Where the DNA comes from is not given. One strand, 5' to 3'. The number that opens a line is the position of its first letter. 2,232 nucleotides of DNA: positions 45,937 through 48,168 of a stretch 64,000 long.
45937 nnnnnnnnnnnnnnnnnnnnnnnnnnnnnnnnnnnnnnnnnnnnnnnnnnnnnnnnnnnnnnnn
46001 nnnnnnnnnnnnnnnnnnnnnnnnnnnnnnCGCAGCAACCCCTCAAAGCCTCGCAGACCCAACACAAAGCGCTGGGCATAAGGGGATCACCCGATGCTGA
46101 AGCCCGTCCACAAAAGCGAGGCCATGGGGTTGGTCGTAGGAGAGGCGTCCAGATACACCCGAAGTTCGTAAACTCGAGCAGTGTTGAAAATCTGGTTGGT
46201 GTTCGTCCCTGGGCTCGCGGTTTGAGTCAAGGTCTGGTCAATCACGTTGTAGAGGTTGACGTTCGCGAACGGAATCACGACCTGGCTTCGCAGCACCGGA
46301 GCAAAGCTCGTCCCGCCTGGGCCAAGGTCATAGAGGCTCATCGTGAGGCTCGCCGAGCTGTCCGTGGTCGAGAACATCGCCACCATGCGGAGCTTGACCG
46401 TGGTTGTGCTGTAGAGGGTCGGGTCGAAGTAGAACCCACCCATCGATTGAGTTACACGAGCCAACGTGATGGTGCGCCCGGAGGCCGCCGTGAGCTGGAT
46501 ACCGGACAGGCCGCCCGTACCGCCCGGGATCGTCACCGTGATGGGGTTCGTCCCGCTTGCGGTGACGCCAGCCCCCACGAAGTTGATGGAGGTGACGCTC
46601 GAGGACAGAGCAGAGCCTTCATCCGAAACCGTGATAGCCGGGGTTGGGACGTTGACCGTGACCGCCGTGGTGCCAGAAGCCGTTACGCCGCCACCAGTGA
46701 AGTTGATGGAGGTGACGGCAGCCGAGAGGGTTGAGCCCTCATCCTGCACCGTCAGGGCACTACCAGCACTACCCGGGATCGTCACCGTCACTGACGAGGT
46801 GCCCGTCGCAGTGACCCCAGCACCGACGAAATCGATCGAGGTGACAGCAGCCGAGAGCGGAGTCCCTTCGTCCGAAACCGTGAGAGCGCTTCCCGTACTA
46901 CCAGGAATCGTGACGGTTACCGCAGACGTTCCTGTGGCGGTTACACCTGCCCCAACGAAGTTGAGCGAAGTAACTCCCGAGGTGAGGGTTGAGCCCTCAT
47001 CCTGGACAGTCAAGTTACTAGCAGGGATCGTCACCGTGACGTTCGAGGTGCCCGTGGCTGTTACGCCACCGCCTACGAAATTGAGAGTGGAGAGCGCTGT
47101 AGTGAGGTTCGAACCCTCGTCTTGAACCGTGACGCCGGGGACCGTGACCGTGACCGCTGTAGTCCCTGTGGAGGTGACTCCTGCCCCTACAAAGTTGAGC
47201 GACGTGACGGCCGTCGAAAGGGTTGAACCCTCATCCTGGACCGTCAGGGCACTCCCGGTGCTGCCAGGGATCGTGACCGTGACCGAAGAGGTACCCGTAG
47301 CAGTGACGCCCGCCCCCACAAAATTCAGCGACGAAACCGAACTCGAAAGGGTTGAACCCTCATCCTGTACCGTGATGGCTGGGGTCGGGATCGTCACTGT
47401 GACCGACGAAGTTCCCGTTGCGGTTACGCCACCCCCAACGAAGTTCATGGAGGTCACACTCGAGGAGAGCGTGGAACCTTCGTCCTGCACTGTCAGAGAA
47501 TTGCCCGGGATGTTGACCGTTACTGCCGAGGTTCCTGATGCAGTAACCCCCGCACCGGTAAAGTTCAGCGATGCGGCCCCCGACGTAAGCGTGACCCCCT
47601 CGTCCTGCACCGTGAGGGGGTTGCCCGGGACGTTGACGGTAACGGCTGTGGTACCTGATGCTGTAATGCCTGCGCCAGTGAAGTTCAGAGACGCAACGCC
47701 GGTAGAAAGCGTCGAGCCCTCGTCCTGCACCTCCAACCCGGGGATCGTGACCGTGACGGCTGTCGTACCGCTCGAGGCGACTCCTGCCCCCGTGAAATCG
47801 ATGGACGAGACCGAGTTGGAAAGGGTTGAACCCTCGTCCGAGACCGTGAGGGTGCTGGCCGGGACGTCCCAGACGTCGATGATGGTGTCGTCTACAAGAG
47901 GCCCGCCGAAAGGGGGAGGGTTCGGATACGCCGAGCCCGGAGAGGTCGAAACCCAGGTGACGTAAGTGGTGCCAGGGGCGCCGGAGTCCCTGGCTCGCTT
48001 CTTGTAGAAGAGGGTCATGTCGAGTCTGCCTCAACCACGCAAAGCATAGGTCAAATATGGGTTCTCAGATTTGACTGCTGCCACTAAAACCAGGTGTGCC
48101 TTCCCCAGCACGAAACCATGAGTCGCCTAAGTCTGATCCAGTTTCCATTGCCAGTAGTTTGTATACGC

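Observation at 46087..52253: Two repeat-shaft proteins share an N-terminal anchor motif and 11-12 tandem repeats of 35-42 aa, with different tips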

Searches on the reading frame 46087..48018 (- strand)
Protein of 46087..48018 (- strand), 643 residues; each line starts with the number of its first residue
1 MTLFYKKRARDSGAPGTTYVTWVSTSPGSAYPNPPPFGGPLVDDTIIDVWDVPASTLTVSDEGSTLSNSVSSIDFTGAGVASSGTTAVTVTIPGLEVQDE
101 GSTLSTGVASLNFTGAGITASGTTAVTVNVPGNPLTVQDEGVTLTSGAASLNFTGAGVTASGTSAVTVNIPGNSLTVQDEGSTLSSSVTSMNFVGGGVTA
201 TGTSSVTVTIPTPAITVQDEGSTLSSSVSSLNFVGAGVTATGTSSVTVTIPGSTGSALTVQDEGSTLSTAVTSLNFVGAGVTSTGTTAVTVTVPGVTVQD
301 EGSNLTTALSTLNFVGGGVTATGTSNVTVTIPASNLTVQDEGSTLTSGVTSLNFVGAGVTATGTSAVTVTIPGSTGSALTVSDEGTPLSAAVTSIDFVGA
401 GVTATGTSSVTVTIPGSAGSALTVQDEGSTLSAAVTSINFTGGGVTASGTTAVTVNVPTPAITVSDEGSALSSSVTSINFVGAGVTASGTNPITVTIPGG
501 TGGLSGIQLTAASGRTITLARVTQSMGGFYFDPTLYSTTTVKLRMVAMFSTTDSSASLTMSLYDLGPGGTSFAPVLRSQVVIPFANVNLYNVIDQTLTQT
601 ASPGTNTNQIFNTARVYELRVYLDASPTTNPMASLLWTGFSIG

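Call 3: search_protein_families(library=pfam, proteins=[window:46087-48018:-], max_evalue=0.1)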
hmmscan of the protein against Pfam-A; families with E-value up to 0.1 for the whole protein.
window:46087-48018:- (643 aa): 2 families
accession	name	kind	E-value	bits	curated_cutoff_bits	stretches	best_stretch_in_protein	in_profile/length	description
PF21760.3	SecD_1st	-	7.8e-05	22.5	27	0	65-113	7-55/60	Protein translocase subunit SecDF, P1 domain, N-terminal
PF09865.15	DUF2092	-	0.029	14.2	21.2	0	326-361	101-136/212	Predicted periplasmic protein (DUF2092)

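Call 4: search_protein_families(library=phrogs, proteins=[window:46087-48018:-], max_evalue=0.01)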
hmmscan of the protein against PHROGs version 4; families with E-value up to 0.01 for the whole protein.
window:46087-48018:- (643 aa): 1 family
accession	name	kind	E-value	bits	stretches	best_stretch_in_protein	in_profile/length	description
phrog_3555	-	unknown function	0.0051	18.1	0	419-453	20-54/76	-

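Call 11: search_dna_similar(query=window:46087-48018:-, collection=phages, mode=protein, max_rows=30, max_evalue=0.001)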
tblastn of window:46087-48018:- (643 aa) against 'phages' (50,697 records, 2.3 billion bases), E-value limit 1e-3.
No match.

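Call 12: find_homologous_proteins(query=window:46087-48018:-)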
Query window:46087-48018:- (643 aa): 881 proteins with E <= 0.001 among 8000 candidates; the best 120 are listed.
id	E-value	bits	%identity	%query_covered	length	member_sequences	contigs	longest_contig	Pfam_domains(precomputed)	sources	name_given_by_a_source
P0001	8.9e-97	343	44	70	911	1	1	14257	-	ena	-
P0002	3.5e-96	341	44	69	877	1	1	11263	-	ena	-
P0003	2.6e-92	328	44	70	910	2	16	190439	-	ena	-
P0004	5.2e-66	242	45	64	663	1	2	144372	-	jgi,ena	-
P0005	3.5e-63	232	44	58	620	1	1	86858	-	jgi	-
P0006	3.8e-58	216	48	30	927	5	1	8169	-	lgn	-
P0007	3.9e-56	209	52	45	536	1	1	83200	-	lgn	-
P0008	1.8e-54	203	45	50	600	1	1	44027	-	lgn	-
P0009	3.1e-54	203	38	54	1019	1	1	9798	PF00386.28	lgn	-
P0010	3.7e-54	202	54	43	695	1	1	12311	-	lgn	-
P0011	6.2e-51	192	58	36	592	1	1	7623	-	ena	-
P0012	9.7e-49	184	61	19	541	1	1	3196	-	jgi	jgi:hypothetical protein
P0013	8.1e-48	181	57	37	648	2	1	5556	-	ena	-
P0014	1.1e-47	181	64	25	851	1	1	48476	-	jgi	jgi:hypothetical protein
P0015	1.4e-47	181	46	41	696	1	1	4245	-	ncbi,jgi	jgi:hypothetical protein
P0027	1.8e-39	154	48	30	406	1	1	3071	PF10983.14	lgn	-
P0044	3.8e-34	136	42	31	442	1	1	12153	PF26696.1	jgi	-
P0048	4.4e-33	133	42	45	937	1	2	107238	PF13884.12,PF05658.20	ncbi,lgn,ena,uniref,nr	ncbi:tail fiber domain-containing protein [Limnobacter sp.]|uniref:tail fiber domain-containing prot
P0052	1.2e-32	131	46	32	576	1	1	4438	PF21722.5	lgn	-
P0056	1.6e-32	131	54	32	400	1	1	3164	PF19266.5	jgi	jgi:hypothetical protein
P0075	1.2e-30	125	40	52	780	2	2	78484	PF13861.13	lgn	-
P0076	1.3e-30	125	38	39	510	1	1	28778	-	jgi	jgi:hypothetical protein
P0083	3.6e-30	123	40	43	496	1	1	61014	PF19264.5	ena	-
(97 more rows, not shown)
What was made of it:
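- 881 proteins scored E <= 0.001 among the 8000 candidates scored (call 12).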

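Call 16: search_solved_structures(query=window:46087-48018:-, max_evalue=1, show_alignments=2)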
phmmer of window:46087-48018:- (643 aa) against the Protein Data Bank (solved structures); distinct sequences matched with E-value up to 1: 0.

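Call 20: search_protein_families(library=ncbifam, proteins=[window:46087-48018:-], max_evalue=0.1)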
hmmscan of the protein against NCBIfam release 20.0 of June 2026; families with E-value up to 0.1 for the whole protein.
window:46087-48018:- (643 aa): 0 families

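Call 24: find_encoding_contigs(protein=P0014, flank=10000, max_places=3)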
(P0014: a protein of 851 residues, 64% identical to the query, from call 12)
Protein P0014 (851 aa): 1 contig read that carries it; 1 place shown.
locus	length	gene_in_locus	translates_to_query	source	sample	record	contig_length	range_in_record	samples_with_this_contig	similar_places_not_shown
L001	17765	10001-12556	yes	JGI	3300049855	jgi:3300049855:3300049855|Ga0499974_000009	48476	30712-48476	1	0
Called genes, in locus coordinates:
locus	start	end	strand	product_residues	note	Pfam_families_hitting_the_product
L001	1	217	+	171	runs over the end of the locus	-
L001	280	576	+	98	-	-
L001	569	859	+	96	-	-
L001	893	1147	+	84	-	-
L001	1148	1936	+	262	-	-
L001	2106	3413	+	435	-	-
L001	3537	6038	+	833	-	-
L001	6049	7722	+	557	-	-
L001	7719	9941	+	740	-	-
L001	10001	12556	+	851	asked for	-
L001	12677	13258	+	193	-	-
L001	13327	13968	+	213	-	-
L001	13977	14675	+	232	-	-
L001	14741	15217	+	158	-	-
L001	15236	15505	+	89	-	-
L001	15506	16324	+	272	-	-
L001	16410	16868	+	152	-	PF04116:FA_hydroxylase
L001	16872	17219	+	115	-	-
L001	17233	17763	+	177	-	?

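Call 77: search_protein_families(library=pfam, proteins=[P0044, P0056, P0083, P0027, P0052, P0075, P0009, P0048], max_evalue=0.01)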
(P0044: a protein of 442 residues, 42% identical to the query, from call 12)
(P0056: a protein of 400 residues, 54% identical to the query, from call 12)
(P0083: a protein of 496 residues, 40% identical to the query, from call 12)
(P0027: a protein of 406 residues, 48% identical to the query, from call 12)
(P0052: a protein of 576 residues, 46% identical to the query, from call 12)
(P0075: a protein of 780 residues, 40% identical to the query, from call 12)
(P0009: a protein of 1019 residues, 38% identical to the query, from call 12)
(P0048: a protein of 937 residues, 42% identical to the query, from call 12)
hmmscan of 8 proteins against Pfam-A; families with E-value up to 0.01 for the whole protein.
P0044 (442 aa): 0 families

P0056 (400 aa): 1 family
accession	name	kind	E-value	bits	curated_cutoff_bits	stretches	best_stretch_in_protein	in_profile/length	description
PF19266.4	CIS_tube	-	1.3e-06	28.7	27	0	192-217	125-150/158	Contractile injection system tube protein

P0083 (496 aa): 1 family
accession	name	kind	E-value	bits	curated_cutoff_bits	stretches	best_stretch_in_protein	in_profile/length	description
PF19264.4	DUF5907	-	2.2e-10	41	27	1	378-428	29-76/80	Repeat of unknown function (DUF5907)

P0027 (406 aa): 1 family
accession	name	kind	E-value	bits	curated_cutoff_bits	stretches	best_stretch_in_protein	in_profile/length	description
PF10983.13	DUF2793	-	1.6e-10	41.1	27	1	35-107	13-86/87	Protein of unknown function (DUF2793)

P0052 (576 aa): 1 family
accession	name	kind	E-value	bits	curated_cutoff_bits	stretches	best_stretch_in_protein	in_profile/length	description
PF21722.4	Gly_rich_2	-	3e-05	24.6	24.3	1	317-570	7-224/226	Glycine-rich domain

P0075 (780 aa): 2 families
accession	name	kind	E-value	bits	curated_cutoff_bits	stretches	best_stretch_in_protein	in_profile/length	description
PF13861.12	FLgD_tudor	-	6.2e-06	26.7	26.9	0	322-477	8-47/58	FlgD Tudor-like domain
PF01868.21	RNase_P-MRP_p29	-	0.0092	16.3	27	0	238-266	6-34/84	Ribonuclease P/MRP, subunit p29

P0009 (1019 aa): 1 family
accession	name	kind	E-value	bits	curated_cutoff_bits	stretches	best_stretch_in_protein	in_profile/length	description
PF00386.27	C1q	-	9.7e-12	45.7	23.7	1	790-909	2-126/127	C1q domain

P0048 (937 aa): 2 families
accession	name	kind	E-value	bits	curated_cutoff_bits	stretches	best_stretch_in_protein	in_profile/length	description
PF05658.19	YadA_head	-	8.3e-11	42.4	25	1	548-567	5-24/27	YadA head domain repeat (2 copies)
PF13884.11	Peptidase_S74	-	2.1e-07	31.5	22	1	795-876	1-51/58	Chaperone of endosialidase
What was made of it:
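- On Any catalogued repeat/domain family for the ~40-aa unit (Pfam-A, PHROGs, NCBIfam, PDB): Pfam domains in homologues lie outside the repeats (call 77).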

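Call 83: find_encoding_contigs(protein=P0076, flank=8000, max_places=2)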
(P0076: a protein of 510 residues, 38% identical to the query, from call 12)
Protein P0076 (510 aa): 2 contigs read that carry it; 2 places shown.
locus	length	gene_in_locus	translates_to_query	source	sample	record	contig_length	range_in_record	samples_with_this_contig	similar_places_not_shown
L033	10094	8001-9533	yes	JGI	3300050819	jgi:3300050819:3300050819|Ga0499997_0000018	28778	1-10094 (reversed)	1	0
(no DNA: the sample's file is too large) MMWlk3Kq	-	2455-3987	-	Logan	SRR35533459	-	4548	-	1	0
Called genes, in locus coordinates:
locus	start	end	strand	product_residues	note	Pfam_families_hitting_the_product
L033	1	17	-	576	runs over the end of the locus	PF01555:N6_N4_Mtase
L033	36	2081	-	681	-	PF05203:Hom_end_hint, PF05204:Hom_end (faint), PF14528:LAGLIDADG_3 (faint), PF02562:PhoH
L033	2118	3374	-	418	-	-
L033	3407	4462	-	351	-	-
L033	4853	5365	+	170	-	-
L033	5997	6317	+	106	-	-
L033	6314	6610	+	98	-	-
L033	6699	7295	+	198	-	PF13455:MUG113 (weak)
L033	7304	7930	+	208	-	PF06559:DCD_N, PF22769:DCD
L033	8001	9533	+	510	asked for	-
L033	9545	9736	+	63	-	-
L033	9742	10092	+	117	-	?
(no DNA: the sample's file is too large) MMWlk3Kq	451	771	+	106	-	-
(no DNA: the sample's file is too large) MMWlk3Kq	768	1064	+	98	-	-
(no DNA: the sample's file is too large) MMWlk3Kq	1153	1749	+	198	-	PF13455:MUG113 (weak)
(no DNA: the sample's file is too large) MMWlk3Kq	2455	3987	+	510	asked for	-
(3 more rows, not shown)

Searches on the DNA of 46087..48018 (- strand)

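Call 68: search_dna_similar(query=window:46087-48018:-, collection=phages, mode=distant, max_rows=25, max_evalue=0.001)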
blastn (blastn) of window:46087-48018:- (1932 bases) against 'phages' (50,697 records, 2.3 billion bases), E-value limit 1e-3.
No match.
